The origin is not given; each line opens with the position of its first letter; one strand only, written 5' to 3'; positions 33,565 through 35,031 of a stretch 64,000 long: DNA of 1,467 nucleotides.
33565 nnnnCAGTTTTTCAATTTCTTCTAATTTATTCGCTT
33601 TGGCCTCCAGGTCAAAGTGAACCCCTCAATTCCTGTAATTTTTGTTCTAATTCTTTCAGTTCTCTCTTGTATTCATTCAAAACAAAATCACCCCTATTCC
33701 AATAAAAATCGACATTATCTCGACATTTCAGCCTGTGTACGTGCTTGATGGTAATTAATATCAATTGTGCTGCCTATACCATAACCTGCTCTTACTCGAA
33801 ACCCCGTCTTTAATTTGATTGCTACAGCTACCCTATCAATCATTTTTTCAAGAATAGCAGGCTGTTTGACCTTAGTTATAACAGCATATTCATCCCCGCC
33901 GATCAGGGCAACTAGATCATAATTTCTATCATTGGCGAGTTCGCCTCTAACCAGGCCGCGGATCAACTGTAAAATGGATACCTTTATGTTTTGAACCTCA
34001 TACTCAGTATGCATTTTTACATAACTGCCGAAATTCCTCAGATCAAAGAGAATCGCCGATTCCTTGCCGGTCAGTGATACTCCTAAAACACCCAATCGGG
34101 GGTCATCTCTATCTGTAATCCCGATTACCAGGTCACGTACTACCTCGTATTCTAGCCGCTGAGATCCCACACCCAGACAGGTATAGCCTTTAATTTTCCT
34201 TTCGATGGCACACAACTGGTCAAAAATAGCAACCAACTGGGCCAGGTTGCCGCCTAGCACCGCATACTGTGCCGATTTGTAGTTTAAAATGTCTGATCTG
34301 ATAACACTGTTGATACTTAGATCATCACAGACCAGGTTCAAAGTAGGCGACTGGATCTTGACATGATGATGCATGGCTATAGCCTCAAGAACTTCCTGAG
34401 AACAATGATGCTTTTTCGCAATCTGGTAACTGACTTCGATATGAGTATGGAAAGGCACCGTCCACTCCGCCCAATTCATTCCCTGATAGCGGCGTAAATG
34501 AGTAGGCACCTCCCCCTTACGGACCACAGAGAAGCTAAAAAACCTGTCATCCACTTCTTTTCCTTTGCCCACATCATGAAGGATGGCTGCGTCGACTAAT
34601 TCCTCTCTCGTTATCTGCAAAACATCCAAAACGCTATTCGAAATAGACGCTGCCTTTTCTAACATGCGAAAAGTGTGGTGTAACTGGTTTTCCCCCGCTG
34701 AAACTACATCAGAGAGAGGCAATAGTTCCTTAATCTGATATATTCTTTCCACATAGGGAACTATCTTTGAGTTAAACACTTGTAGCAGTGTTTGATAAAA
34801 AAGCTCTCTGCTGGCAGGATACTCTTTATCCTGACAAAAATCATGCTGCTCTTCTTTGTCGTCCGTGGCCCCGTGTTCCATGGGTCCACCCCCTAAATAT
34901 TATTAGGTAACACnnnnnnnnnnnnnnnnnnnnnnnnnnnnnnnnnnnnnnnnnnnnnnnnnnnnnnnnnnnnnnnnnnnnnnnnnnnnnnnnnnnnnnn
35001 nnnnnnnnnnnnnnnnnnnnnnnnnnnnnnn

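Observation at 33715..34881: HD hydrolase fused to a non-canonical GGDE palm domain, inserted between secA and prfB: candidate synthase/hydrolase for an unknown nucleotide signal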

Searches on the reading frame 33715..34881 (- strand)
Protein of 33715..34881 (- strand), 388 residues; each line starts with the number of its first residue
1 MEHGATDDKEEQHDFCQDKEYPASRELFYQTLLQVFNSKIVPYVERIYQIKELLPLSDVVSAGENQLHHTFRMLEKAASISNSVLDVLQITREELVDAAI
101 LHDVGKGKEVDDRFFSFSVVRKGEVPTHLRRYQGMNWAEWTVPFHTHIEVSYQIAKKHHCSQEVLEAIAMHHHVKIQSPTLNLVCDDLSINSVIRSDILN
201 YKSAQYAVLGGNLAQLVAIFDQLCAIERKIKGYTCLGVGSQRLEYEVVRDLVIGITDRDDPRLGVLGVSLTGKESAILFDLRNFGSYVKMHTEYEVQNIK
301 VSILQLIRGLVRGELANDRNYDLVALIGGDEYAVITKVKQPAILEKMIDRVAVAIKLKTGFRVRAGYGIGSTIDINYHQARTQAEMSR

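Call 3: search_protein_families(library=pfam, proteins=[window:33715-34881:-], max_evalue=10)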
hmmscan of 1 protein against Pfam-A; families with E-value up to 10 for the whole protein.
window:33715-34881:- (388 aa): 3 families
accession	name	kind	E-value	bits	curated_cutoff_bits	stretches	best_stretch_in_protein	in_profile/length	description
PF01966.28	HD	-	2.9e-09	37.7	22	1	68-178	3-92/116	HD domain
PF07097.16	DUF1359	-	0.16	12.7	25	1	146-218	5-75/104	Protein of unknown function (DUF1359)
PF08668.18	HDOD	-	0.23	11.3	22.9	1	72-173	97-195/196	HDOD domain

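Call 4: search_protein_families(library=ncbifam, proteins=[window:33715-34881:-], max_evalue=10)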
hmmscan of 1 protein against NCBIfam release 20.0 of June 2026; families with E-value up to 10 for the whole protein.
window:33715-34881:- (388 aa): 5 families
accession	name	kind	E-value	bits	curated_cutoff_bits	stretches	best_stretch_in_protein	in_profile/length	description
TIGR00277.1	HDIG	domain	1e-07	31.7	27.6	1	63-173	2-83/84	HDIG domain-containing metalloprotein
NF007423.1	PRK09966.1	equivalog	0.0059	15.5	325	1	318-376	308-371/390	diguanylate cyclase DgcN/YfiN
TIGR03319.1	RNase_Y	equivalog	0.078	11.5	454.35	1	146-181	375-411/514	ribonuclease Y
TIGR00254.1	GGDEF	domain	0.1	12.3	37.4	1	317-353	73-109/168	diguanylate cyclase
TIGR02578.2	cas_TM1811_Csm1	equivalog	0.17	10.5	170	1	93-229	2-107/753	type III-A CRISPR-associated protein Cas10/Csm1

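Call 5: search_solved_structures(query=window:33715-34881:-, max_evalue=10, show_alignments=3)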
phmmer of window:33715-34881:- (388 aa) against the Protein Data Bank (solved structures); distinct sequences matched with E-value up to 10: 4.
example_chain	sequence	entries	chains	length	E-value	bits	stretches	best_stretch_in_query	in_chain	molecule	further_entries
6e9y_A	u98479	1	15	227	0.013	18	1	43-90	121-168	DHF38 filament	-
6ctd_A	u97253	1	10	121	0.73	12.2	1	317-377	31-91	Large-conductance mechanosensitive channel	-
4iob_A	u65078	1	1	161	0.96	11.8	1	307-369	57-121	Diguanylate cyclase TpbB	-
7a7e_A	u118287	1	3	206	1.5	11.2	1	307-369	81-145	Diguanylate cyclase TpbB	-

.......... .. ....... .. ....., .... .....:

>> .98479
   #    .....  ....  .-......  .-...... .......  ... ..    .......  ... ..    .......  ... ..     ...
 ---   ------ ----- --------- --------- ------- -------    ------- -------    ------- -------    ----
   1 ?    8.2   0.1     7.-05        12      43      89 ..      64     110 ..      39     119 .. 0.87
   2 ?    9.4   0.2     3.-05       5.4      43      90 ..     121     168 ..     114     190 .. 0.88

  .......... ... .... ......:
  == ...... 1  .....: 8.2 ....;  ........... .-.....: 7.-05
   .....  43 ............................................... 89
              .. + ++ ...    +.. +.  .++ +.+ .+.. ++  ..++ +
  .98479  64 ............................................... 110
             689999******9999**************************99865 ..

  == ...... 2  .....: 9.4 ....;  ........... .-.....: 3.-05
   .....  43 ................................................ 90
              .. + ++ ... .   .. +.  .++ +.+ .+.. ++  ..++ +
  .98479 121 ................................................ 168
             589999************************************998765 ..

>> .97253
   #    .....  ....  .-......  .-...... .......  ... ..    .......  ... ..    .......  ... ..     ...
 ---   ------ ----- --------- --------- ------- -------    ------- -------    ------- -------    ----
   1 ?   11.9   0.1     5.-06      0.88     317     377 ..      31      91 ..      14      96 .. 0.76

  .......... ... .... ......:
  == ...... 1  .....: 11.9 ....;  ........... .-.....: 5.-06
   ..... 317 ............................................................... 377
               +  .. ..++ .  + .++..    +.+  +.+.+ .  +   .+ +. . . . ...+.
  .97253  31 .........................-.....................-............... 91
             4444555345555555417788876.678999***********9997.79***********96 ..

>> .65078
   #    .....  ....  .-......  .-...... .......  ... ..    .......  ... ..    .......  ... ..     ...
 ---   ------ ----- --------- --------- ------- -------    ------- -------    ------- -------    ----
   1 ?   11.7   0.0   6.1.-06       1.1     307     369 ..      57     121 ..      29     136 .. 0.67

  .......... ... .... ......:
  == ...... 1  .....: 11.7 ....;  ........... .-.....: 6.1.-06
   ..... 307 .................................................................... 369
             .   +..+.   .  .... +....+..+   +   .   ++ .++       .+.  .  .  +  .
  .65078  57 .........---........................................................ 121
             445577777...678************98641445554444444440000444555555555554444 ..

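Call 7: find_homologous_proteins(query=window:33715-34881:-, max_evalue=0.001)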
Query window:33715-34881:- (388 aa): 45 proteins with E <= 0.001 among 5585 candidates.
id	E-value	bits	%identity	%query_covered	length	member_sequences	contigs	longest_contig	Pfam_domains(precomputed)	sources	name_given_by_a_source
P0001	7.0e-254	860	99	100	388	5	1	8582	PF01966.29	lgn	-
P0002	2.2e-205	700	81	100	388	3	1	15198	PF01966.29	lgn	-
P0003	3.4e-198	676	78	99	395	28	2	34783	PF01966.29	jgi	jgi:GGDEF domain-containing protein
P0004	2.2e-167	575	68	99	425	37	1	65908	PF01966.29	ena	-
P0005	2.2e-166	572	67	99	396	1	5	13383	PF01966.29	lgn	-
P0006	2.6e-164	565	66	99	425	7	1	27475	PF01966.29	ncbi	-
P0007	5.7e-159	547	65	99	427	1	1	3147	PF01966.29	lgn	-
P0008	5.5e-156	537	64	99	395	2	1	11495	-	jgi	-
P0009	1.2e-151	523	63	96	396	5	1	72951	PF01966.29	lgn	-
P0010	1.4e-151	523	63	99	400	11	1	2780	PF01966.29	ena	-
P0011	1.5e-149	516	65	94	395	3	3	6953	PF01966.29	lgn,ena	-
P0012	7.6e-149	514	65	94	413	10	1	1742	PF01966.29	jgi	jgi:GGDEF domain-containing protein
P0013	1.2e-148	513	62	100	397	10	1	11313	PF01966.29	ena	-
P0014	3.8e-148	512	64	94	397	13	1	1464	PF01966.29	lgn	-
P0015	1.7e-139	483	61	93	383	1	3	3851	PF01966.29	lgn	-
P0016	1.4e-138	480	59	94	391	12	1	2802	PF01966.29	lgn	-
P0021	8.3e-131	455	56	98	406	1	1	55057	PF01966.29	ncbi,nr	ncbi:MAG: HD domain-containing protein [Bacillota bacterium]|nr:HD domain-containing protein [Bacill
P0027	1.7e-121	424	52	98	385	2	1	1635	PF01966.29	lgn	-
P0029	2.0e-113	397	52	94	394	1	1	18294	-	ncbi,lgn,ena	-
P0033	8.2e-110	386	49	94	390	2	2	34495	PF01966.29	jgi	-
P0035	4.0e-103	364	49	88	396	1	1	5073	PF01966.29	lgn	-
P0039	1.2e-99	352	47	93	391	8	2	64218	-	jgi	-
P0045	2.1e-88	315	44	95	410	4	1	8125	PF01966.29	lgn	-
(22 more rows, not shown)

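Call 12: find_related_loci(query=A1, collection=genome_contigs, flank=6000)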
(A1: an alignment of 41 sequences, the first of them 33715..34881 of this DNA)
Query A1 (388 aa) in genome_contigs; peptide patterns used: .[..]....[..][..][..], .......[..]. (x = any residue, [..] = any of these).
208 stretches matched a pattern; 30 encode a relative of the query (tblastn E <= 1e-3); 29 distinct loci.
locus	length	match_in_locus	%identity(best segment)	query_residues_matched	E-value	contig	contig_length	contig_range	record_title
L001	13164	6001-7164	77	1-388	0e+0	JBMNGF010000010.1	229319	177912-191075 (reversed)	MAG: Syntrophaceticus sp. isolate SBF912LR0HQ0155 contig_18414, whole genome shotgun sequence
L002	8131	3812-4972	67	1-386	2e-174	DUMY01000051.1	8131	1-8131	MAG TPA_asm: Syntrophomonadaceae bacterium isolate AS05jafATM_105 15973_AS05, whole genome shotgun sequence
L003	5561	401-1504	64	18-386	6e-163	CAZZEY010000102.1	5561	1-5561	MAG TPA_asm: uncultured Syntrophaceticus sp. isolate binchicken_co139_771 genome assembly, contig: NODE_36058_length_556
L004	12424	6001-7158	63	1-386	9e-161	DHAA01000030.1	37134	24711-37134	MAG TPA_asm: Thermacetogenium sp. UBA4966 UBA4966_contig_1840, whole genome shotgun sequence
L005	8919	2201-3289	65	25-388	5e-158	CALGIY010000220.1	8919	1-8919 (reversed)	MAG TPA_asm: uncultured Thermoanaerobacteraceae bacterium isolate SRR1562005_bin.131_CONCOCT_v1.1_MAG genome assembly, c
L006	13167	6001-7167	62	1-388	4e-157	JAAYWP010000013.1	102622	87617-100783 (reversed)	MAG: Syntrophomonadaceae bacterium isolate AS4GglBPBL_35 1342_AS4G, whole genome shotgun sequence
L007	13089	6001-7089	64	25-388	7e-156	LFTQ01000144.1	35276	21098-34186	MAG: Clostridia bacterium DTU068 scaffold9582, whole genome shotgun sequence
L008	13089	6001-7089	57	25-388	3e-135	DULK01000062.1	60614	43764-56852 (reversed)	MAG TPA_asm: Syntrophomonadaceae bacterium isolate AS04akNAM_112 41909_AS04, whole genome shotgun sequence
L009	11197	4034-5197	54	5-388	4e-135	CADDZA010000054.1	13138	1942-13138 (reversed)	Clostridia bacterium isolate 27 genome assembly, contig: NODE_3382_length_13138_cov_32.968334, whole genome shotgun sequ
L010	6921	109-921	68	115-386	3e-122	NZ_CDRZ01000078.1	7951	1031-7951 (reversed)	Syntrophaceticus schinkii strain Sp3, whole genome shotgun sequence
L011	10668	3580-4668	52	25-388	4e-122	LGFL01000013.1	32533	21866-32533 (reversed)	MAG: Thermoanaerobacterales bacterium 50_218 S_scaffold_79, whole genome shotgun sequence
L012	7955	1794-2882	51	25-388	3e-121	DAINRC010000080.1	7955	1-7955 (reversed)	MAG TPA_asm: Bacillota bacterium isolate CTOTU24187 NODE_232_length_7955_cov_8.306582, whole genome shotgun sequence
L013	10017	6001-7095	51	23-388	9e-118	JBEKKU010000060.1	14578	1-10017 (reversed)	MAG: Thermacetogeniaceae bacterium isolate SPRUCE 354 SPRUCE_354_60, whole genome shotgun sequence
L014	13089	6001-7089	57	25-388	3e-136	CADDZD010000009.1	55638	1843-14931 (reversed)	Clostridia bacterium isolate 25 genome assembly, contig: NODE_265_length_55638_cov_52.620904, whole genome shotgun seque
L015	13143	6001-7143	46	1-384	3e-111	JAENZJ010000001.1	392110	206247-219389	MAG: Thermincola ferriacetica isolate BM5_bin.4 BM5_bin4_NODE_5_length_392110_cov_8.596654, whole genome shotgun sequenc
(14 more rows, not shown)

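Call 13: search_solved_structures(query=A1, max_evalue=10, show_alignments=5)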
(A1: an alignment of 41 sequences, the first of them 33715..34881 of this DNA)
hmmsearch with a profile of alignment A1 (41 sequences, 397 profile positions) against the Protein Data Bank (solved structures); distinct sequences matched with E-value up to 10: 14.
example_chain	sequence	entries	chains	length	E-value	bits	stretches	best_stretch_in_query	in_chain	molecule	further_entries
6e9y_A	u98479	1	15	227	0.0002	23.2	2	46-91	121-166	DHF38 filament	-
9h3f_A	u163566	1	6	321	0.02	16.7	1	71-116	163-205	3'-5' exoribonuclease YhaM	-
4iob_A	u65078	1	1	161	0.025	16.3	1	313-372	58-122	Diguanylate cyclase TpbB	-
7a7e_A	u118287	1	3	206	0.049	15.3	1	313-372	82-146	Diguanylate cyclase TpbB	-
5euh_A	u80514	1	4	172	0.074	14.8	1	308-360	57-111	Putative GGDEF domain membrane protein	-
4urg_A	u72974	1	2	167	0.087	14.5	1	315-358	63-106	DIGUANYLATE CYCLASE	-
4urs_A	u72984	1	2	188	0.11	14.2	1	315-358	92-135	DIGUANYLATE CYCLASE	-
8wth_A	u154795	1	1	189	0.18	13.5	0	91-112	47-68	HD Cas3-type domain-containing protein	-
4urq_U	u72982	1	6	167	0.27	12.9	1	315-358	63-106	DIGUANYLATE CYCLASE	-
3ign_A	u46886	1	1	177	0.31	12.7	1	309-386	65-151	Diguanylate cyclase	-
9y3t_C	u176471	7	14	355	0.56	11.9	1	302-390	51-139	Translation initiation factor eIF2B subunit beta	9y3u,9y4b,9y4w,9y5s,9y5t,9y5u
4zmm_A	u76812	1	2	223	0.58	11.8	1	315-358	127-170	diguanylate cyclase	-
6ctd_A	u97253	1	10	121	0.74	11.5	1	326-378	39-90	Large-conductance mechanosensitive channel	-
4zmu_A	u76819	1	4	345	1.2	10.8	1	315-358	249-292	diguanylate cyclase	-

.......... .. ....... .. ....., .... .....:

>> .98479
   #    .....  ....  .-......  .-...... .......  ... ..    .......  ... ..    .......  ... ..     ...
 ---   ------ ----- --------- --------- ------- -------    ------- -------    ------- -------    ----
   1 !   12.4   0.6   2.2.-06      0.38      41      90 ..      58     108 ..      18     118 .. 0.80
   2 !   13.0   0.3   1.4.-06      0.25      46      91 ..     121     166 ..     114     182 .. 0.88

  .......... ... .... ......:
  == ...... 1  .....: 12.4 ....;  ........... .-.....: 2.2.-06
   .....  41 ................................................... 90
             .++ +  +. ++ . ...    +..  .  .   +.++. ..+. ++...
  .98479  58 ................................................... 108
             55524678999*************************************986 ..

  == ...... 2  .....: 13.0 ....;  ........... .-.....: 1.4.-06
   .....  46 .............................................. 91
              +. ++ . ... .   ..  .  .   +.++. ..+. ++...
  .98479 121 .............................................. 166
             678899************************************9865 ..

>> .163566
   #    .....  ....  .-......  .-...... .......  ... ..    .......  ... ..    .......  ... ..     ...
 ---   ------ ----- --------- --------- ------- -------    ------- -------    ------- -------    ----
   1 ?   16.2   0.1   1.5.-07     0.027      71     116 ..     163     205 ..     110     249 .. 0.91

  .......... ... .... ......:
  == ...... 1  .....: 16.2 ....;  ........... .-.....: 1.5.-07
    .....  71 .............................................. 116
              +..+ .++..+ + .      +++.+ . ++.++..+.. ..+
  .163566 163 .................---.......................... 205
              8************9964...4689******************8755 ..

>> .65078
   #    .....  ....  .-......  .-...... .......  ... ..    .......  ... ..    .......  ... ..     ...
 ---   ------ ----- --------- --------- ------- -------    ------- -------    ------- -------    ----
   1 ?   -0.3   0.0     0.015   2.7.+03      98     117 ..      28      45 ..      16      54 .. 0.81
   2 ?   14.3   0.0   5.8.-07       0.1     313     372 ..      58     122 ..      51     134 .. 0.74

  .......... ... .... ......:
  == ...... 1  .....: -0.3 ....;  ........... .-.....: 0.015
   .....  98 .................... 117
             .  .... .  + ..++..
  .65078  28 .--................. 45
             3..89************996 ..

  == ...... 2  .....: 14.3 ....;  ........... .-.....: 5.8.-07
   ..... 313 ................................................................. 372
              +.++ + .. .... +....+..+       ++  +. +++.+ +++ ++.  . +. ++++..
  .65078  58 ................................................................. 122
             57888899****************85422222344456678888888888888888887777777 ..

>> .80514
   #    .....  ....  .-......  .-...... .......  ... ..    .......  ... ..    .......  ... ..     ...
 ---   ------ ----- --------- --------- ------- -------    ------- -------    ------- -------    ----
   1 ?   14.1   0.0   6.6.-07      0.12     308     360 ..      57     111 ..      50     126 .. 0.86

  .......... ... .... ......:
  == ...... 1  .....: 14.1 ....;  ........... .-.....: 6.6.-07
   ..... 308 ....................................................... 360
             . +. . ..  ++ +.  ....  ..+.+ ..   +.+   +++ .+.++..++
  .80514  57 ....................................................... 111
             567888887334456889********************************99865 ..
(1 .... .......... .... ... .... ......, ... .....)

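Call 16: predict_structure(alignment_id=A1)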
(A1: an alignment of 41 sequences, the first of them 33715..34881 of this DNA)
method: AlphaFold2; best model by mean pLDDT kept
length: 388 residues; sequences in the alignment: 41
mean_pLDDT: 85.8   pTM: 0.60
mean pLDDT of the five models: 85.8, 85.7, 85.0, 84.2, 83.2
residues with pLDDT >= 90: 228; 70-90: 109; 50-70: 26; < 50: 25
segments of 3 or more residues with pLDDT < 50: 5-20, 232-239
pLDDT, mean of each block of 10 residues (from residue 1): 47 40 73 86 88 93 91 96 98 98 95 89 93 87 94 98 97 91 90 79 62 96 83 41 87 91 83 97 92 81 89 61 91 96 96 95 96 97 88
secondary structure, 60 per line:
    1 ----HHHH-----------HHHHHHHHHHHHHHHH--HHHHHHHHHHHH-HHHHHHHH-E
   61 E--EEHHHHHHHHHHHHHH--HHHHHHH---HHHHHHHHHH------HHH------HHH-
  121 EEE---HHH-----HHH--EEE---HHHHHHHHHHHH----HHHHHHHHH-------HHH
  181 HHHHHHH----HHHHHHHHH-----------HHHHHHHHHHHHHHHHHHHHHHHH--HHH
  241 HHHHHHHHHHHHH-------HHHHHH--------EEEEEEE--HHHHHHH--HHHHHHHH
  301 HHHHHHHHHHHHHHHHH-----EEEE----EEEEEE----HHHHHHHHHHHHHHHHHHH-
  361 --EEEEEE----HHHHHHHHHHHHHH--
elements in order: H5-8 H20-35 H38-49 H51-58 H66-79 H82-88 H92-101 E121-123 E140-142 H146-157 H162-170 H178-187 H192-200 H212-235 H238-253 H261-266 E275-281 H284-290 H293-317 E323-326 E331-336 H341-359 E363-368 H373-386

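Call 18: search_protein_representatives(alignment_id=A1)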
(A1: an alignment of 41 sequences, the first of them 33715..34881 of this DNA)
Query: 41 sequences, 397 profile positions. Proteins with E-value up to 0.001 (for the whole library): 20; up to 1e-10: 9; up to 1e-30: 5. The best 20 are listed.
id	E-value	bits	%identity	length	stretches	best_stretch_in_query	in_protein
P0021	4.3e-193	657.7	-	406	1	4-396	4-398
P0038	1.2e-175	600.2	-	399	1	1-396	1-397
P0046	1.5e-94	333.2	-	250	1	24-262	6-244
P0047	7.1e-66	238.8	-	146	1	256-395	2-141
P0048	1.4e-65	237.8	-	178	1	194-333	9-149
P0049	1.7e-22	96.0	-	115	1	149-214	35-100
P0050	6.0e-20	87.5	-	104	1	7-81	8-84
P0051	1.3e-18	83.2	-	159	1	7-84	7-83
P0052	8.3e-13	64.0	-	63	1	234-280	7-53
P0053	4.0e-07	45.3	-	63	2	162-198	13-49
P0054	7.8e-07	44.4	-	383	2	316-390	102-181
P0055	3.5e-06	42.2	-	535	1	225-384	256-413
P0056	1.1e-05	40.6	-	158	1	265-373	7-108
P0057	1.8e-05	39.8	-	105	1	319-387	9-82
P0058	8.6e-05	37.6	-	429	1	207-358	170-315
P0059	1.0e-04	37.4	-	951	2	317-361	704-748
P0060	2.6e-04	36.1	-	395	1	237-393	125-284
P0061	2.8e-04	35.9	-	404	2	241-372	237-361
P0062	3.5e-04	35.6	-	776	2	316-390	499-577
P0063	6.4e-04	34.8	-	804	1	317-388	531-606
